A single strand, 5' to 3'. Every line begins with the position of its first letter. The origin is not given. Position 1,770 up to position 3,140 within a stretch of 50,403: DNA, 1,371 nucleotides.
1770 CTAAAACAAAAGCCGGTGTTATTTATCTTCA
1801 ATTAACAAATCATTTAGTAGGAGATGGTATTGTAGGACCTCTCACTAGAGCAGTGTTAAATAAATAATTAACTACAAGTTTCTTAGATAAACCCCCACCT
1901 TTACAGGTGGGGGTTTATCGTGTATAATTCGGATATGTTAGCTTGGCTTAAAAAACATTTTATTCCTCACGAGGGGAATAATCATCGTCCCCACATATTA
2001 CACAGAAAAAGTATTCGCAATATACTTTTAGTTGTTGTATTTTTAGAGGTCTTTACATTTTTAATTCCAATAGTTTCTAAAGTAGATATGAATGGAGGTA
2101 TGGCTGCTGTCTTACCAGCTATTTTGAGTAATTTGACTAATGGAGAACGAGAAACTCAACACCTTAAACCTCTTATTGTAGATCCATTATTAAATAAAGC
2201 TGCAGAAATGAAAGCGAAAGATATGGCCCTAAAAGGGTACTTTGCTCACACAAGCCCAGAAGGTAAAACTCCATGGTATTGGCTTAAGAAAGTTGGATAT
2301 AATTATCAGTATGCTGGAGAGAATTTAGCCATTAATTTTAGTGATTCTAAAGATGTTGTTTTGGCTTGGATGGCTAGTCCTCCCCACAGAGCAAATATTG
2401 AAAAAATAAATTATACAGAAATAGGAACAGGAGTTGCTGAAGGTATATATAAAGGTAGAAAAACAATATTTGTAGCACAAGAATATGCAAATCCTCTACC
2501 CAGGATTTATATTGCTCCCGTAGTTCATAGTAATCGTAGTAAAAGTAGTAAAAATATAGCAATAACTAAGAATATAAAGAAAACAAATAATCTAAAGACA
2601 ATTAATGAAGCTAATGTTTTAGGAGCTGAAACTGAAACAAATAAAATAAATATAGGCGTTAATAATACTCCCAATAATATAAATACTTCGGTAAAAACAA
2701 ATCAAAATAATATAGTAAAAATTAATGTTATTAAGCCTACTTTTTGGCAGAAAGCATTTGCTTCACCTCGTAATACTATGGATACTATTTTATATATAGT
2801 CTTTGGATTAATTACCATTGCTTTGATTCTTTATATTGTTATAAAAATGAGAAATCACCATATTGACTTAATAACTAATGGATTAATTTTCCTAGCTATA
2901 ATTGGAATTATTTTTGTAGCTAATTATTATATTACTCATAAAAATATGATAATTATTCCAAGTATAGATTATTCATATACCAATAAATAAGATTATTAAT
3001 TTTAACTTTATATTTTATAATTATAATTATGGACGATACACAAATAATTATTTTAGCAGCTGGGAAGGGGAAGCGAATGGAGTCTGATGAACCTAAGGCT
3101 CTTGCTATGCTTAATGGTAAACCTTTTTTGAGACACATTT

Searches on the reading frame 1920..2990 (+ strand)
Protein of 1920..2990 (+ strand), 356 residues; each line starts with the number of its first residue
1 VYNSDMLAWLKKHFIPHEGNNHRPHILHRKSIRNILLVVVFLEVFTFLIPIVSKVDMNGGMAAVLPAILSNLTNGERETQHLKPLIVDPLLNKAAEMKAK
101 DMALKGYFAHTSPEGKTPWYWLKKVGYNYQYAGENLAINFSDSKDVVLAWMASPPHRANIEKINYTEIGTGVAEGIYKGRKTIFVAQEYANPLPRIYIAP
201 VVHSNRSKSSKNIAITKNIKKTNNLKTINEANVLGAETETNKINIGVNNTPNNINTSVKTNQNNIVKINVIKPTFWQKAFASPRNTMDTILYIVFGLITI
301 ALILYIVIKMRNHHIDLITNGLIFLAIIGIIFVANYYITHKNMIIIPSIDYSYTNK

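Call 73: find_encoding_contigs(protein=window:1920-2990:+, flank=10000, max_places=2)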
Protein window:1920-2990:+ (356 aa): no gene with exactly this product is on record in the collection.
